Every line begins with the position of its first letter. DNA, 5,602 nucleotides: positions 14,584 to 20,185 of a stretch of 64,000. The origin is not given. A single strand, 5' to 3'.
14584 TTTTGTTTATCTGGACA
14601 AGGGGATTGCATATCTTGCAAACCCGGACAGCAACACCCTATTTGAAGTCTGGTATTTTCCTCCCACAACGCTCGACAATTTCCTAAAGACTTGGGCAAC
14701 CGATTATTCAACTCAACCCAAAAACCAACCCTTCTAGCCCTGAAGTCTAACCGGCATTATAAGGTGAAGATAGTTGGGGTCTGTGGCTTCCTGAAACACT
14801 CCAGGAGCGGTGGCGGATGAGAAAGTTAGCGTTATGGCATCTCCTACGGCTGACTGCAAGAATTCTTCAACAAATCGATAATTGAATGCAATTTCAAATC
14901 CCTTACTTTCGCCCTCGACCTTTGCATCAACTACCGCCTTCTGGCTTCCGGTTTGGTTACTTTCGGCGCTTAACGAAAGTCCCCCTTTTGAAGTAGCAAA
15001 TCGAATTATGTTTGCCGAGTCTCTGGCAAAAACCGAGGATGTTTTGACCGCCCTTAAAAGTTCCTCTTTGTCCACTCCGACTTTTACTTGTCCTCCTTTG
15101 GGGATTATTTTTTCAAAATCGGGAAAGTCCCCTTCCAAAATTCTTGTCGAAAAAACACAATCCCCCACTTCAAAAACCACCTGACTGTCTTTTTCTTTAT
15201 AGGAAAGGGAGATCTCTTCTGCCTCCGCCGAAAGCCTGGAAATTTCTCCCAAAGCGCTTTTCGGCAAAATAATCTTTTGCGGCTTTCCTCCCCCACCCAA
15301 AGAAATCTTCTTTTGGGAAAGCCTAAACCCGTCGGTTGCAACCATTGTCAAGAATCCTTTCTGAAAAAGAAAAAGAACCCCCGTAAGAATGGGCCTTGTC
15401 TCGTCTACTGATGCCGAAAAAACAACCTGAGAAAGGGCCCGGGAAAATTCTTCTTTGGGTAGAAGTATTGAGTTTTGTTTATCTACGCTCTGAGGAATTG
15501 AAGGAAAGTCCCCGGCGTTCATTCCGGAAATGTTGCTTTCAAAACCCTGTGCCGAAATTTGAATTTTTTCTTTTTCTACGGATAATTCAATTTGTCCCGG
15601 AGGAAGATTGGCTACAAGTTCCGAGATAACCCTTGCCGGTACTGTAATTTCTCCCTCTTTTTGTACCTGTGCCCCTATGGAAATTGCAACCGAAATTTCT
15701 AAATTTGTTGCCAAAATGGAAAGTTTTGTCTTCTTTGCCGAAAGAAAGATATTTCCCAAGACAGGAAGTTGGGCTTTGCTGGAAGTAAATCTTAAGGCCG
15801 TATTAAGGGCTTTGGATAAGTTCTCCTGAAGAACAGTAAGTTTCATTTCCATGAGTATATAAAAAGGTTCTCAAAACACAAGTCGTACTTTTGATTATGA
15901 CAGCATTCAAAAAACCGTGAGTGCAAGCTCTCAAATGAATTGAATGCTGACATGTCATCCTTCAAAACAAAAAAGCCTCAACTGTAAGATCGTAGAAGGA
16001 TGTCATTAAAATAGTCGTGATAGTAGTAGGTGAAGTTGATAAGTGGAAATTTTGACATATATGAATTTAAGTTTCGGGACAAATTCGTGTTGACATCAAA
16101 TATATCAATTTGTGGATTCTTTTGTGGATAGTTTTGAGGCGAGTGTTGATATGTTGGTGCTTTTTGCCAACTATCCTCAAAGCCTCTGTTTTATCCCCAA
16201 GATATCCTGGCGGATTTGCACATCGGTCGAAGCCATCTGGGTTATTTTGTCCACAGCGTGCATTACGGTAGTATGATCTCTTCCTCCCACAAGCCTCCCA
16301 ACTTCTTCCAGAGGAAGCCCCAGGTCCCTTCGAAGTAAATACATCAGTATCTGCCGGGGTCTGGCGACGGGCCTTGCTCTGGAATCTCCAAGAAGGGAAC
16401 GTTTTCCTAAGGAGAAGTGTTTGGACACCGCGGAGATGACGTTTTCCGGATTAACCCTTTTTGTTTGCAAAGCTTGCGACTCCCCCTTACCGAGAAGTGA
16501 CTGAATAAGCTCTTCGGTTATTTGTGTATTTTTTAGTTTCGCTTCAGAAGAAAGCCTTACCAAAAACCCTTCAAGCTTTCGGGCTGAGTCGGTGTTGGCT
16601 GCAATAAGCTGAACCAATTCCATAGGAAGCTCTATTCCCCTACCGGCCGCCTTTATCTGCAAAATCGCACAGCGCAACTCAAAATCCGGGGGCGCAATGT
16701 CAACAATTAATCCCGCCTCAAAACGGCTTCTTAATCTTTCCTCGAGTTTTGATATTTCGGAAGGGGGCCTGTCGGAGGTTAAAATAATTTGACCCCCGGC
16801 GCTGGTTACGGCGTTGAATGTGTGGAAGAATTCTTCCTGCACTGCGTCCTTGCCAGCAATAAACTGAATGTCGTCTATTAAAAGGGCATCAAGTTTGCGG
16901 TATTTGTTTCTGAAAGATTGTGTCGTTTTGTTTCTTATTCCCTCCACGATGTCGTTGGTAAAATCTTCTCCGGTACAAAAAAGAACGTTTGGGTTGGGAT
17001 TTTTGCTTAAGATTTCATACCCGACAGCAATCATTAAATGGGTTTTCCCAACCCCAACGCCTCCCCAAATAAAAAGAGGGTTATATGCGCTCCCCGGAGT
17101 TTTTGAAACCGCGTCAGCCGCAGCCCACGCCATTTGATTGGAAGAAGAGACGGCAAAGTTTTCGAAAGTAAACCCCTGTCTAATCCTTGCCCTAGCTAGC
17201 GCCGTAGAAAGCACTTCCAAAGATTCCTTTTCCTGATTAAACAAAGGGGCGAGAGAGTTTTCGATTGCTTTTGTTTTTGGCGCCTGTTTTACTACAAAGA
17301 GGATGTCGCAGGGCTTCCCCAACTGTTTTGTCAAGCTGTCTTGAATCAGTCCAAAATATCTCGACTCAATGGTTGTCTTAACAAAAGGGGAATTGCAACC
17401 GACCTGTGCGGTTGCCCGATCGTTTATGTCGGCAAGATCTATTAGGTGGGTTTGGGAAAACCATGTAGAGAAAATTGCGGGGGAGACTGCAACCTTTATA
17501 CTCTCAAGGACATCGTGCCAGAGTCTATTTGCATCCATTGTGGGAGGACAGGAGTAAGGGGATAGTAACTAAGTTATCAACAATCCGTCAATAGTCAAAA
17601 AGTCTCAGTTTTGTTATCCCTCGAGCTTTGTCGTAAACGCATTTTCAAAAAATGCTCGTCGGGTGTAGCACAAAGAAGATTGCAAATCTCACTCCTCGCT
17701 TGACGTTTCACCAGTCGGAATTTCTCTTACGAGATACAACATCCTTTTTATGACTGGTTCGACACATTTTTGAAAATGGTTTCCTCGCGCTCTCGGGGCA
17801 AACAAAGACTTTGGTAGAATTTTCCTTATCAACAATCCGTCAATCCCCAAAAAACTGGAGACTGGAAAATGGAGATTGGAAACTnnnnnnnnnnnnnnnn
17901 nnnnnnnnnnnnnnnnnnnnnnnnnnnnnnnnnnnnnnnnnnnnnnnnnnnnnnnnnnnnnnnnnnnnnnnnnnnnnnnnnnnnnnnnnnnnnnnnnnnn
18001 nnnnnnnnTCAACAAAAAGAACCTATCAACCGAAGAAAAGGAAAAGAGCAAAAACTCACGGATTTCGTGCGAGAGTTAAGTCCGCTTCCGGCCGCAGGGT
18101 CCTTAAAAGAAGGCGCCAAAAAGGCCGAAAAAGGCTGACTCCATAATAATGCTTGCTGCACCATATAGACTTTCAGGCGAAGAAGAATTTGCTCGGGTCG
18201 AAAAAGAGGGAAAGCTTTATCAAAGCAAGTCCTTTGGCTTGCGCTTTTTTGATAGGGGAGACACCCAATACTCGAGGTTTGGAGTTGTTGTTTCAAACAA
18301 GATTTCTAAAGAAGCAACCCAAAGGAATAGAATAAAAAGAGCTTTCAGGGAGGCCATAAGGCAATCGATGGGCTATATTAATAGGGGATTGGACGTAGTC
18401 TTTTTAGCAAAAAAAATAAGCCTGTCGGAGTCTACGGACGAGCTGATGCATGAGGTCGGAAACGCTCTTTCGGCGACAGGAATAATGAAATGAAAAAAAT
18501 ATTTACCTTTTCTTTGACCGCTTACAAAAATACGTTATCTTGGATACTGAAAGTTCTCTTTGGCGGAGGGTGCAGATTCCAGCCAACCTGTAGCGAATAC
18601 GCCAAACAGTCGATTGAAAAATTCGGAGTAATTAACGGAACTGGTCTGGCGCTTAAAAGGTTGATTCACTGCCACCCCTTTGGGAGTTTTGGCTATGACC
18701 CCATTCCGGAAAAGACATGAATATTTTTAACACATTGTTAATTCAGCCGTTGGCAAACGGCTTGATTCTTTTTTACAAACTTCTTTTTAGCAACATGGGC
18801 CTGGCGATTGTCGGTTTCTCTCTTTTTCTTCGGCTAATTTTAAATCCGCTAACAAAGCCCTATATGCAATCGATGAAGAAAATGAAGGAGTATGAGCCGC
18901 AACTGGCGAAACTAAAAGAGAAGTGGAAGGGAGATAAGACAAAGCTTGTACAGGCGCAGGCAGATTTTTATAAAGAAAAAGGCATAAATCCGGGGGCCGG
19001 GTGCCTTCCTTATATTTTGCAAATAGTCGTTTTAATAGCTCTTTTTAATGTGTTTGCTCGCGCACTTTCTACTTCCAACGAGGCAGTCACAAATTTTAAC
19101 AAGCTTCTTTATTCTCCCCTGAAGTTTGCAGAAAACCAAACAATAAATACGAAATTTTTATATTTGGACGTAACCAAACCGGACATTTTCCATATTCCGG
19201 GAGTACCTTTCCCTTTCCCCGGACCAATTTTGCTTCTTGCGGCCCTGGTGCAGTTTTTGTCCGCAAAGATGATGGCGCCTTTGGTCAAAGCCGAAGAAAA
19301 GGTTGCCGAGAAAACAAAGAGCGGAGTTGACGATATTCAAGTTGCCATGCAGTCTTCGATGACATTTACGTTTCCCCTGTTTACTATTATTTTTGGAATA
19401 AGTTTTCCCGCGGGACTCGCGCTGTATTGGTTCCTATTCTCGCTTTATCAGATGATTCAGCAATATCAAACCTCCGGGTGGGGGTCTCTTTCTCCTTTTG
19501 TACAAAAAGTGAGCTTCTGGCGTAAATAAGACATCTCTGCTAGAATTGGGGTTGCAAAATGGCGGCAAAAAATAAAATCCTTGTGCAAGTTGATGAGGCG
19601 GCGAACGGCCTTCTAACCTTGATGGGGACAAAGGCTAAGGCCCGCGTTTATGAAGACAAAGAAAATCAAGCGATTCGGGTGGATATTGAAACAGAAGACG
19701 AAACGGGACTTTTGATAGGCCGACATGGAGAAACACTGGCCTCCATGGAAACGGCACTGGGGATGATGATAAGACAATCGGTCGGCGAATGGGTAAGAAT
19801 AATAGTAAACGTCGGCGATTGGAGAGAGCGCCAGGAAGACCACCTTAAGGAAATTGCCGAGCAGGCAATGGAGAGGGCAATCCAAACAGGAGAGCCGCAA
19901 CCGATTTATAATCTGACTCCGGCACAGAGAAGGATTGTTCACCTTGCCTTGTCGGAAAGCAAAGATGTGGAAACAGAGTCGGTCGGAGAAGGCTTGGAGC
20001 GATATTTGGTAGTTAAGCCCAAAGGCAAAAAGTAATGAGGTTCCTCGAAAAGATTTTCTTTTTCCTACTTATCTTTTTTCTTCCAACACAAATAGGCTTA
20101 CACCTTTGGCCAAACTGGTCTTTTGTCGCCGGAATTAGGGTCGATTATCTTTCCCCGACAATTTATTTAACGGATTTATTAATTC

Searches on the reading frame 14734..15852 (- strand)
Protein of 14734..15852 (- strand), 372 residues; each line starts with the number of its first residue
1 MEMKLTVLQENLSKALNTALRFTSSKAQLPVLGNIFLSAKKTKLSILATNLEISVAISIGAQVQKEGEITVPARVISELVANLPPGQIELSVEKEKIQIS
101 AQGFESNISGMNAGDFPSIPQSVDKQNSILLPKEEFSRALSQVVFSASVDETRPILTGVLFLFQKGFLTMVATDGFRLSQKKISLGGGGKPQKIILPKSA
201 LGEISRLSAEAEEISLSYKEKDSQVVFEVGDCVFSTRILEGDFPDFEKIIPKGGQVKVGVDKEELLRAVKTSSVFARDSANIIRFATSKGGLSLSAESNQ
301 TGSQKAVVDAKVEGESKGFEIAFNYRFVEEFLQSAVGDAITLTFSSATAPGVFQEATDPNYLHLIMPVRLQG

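Call 61: search_protein_families(library=pfam, proteins=[window:14734-15852:-], max_evalue=0.001)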
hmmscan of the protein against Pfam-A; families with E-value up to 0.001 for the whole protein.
window:14734-15852:- (372 aa): 3 families
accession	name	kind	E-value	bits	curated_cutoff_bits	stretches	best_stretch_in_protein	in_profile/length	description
PF00712.24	DNA_pol3_beta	-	1.7e-29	102.8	24.4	2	3-120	1-120/120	DNA polymerase III beta subunit, N-terminal domain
PF02767.21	DNA_pol3_beta_2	-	3.1e-27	95.6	27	1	131-245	2-116/116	DNA polymerase III beta subunit, central domain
PF02768.20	DNA_pol3_beta_3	-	1.2e-19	70.7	27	1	248-369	2-121/121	DNA polymerase III beta subunit, C-terminal domain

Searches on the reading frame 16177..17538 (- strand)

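Call 61: search_protein_families(library=pfam, proteins=[window:16177-17538:-], max_evalue=0.001)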
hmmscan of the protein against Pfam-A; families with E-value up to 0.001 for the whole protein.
window:16177-17538:- (453 aa): 7 families
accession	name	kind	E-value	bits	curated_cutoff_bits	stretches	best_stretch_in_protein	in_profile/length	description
PF00308.24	Bac_DnaA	-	7.5e-64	215.2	23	1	121-280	3-162/162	Bacterial DnaA ATPAse domain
PF08299.17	Bac_DnaA_C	-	7.2e-23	80.8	31.5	1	364-432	1-69/69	Bacterial dnaA protein helix-turn-helix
PF11638.13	DnaA_N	-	3.1e-08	33.7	24.6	1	5-70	2-64/65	DnaA N-terminal domain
PF01695.23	IstB_IS21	-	6.1e-07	29.6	24.1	1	155-259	95-196/238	IstB-like ATP binding protein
PF00004.35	AAA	-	2.9e-06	28.2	21.2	1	156-275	2-125/131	ATPase family associated with various cellular activities (AAA)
PF03969.22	AFG1_ATPase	-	0.00012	21.7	27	1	148-201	57-106/361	AFG1-like ATPase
PF04851.21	ResIII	-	0.0004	20.8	22.5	1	151-249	22-112/164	Type III restriction enzyme, res subunit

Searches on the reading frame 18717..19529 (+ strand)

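Call 61: search_protein_families(library=pfam, proteins=[window:18717-19529:+], max_evalue=0.001)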
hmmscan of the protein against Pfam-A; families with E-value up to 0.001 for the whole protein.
window:18717-19529:+ (270 aa): 1 family
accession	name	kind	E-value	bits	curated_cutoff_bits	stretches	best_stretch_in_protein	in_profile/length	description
PF02096.25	60KD_IMP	-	4.1e-41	141.1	35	1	27-251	1-160/163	60Kd inner membrane protein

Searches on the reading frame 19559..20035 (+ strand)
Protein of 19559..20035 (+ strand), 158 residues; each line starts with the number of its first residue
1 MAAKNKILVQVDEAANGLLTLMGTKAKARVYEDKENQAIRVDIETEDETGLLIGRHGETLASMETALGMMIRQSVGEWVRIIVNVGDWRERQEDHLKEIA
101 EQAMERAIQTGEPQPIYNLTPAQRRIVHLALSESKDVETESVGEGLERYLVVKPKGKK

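Call 63: search_protein_families(library=pfam, proteins=[window:19559-20035:+], max_evalue=0.001)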
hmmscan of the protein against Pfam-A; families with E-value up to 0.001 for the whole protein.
window:19559-20035:+ (158 aa): 2 families
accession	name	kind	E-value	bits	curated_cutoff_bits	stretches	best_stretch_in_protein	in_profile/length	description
PF01424.28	R3H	-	3.4e-12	46.7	26.8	1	96-154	3-60/60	R3H domain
PF13083.13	KH_KhpA-B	-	2.6e-07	30.9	32.1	1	24-74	14-65/73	KhpA/KhpB, KH domain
